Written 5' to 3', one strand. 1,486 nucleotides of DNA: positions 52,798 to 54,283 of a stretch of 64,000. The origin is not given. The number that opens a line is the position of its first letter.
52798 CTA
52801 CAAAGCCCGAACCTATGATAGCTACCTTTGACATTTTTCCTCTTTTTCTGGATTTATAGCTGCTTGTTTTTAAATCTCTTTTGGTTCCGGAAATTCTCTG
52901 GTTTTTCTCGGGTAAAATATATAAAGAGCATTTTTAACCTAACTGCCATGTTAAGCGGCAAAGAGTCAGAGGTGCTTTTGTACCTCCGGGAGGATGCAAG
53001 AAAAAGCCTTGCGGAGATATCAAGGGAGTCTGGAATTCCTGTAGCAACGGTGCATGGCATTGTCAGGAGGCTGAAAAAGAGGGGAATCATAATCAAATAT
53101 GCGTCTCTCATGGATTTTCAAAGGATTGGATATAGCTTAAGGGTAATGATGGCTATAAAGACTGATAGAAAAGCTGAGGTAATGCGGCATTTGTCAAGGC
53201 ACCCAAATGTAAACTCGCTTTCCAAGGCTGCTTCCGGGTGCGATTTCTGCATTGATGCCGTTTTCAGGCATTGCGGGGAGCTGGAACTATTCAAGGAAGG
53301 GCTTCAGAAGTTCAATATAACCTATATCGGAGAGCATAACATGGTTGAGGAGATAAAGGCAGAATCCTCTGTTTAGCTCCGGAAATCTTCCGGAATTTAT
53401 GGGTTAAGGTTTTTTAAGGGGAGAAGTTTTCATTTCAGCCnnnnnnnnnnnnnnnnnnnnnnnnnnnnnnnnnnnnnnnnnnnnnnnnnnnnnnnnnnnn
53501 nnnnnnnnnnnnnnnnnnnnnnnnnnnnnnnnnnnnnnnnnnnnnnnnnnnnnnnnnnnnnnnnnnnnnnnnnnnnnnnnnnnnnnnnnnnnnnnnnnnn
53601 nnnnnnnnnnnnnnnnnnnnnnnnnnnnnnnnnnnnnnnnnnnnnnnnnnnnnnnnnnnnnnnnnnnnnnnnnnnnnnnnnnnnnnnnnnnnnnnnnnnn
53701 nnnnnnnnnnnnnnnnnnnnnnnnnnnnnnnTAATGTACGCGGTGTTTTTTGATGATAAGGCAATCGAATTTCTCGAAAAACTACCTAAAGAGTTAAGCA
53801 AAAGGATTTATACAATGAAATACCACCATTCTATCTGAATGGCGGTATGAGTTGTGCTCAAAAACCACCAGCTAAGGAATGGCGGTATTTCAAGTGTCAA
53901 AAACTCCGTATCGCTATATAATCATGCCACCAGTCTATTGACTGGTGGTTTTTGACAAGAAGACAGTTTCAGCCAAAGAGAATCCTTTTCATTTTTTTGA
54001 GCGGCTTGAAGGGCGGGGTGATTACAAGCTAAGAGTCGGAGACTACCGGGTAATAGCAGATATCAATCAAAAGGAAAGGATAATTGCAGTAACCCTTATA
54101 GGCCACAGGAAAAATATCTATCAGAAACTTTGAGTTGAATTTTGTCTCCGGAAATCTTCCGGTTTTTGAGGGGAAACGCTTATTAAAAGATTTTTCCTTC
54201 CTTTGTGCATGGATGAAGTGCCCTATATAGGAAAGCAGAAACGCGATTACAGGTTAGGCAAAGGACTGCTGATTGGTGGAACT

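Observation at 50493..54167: Identical 17-nt hairpin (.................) plus T-tract re-used after three different genes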

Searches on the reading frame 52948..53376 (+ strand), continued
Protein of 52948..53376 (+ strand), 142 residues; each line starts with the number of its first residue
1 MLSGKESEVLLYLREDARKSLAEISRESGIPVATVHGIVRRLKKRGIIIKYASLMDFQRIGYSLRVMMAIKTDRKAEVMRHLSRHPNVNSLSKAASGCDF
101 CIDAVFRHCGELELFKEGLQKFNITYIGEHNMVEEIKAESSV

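Call 44: search_solved_structures(query=window:52948-53376:+, max_evalue=0.001)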
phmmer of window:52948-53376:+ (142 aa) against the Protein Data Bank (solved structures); distinct sequences matched with E-value up to 0.001: 13.
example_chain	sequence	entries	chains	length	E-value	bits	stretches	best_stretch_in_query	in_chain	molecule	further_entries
7fby_A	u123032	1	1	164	4e-12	49.6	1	8-116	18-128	Transcriptional regulatory protein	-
9w4v_A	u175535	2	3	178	5.2e-12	49.2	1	8-116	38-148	Uncharacterized HTH-type transcriptional regulator PH0140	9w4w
2cyy_A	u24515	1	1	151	6.4e-12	48.9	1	7-117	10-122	Putative HTH-type transcriptional regulator PH1519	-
1ri7_A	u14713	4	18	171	9.4e-12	48.4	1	7-117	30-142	Putative transcriptional regulator | Putative HTH-type transcriptional regulator PH1519 | Uncharacterized HTH-type transcriptional regulator PH1519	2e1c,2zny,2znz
1i1g_A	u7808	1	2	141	3.3e-06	30.5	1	4-104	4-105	TRANSCRIPTIONAL REGULATOR LRPA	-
2vbw_A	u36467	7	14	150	2.1e-05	27.8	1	12-71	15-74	TRANSCRIPTIONAL REGULATORY PROTEIN | PROBABLE TRANSCRIPTIONAL REGULATORY PROTEIN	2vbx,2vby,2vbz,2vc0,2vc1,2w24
2w25_A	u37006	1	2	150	2.2e-05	27.8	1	12-71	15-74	PROBABLE TRANSCRIPTIONAL REGULATORY PROTEIN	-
2w29_A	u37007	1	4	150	2.5e-05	27.6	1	12-71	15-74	PROBABLE TRANSCRIPTIONAL REGULATORY PROTEIN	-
2ivm_A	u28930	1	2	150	2.9e-05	27.4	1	12-71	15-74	TRANSCRIPTIONAL REGULATORY PROTEIN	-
2qz8_A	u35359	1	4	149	3.3e-05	27.2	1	12-71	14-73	Probable transcriptional regulatory protein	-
2ia0_A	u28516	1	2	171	9.5e-05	25.8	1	7-59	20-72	Putative HTH-type transcriptional regulator PF0864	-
8q90_A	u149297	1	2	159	0.00029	24.2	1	9-106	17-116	AsnC family transcriptional regulator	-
2efn_A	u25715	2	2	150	0.00099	22.5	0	9-107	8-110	150aa long hypothetical transcriptional regulator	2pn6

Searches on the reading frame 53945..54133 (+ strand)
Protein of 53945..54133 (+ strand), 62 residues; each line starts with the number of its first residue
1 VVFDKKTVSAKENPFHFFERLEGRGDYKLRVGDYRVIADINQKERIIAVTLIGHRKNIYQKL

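Call 17: search_protein_families(library=pfam, proteins=[window:53945-54133:+], max_evalue=0.01)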
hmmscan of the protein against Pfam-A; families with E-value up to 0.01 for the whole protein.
window:53945-54133:+ (62 aa): 1 family
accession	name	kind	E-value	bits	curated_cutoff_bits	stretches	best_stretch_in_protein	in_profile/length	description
PF05016.21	ParE_toxin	-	2.1e-05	25.4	23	1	11-59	40-89/89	ParE toxin of type II toxin-antitoxin system, parDE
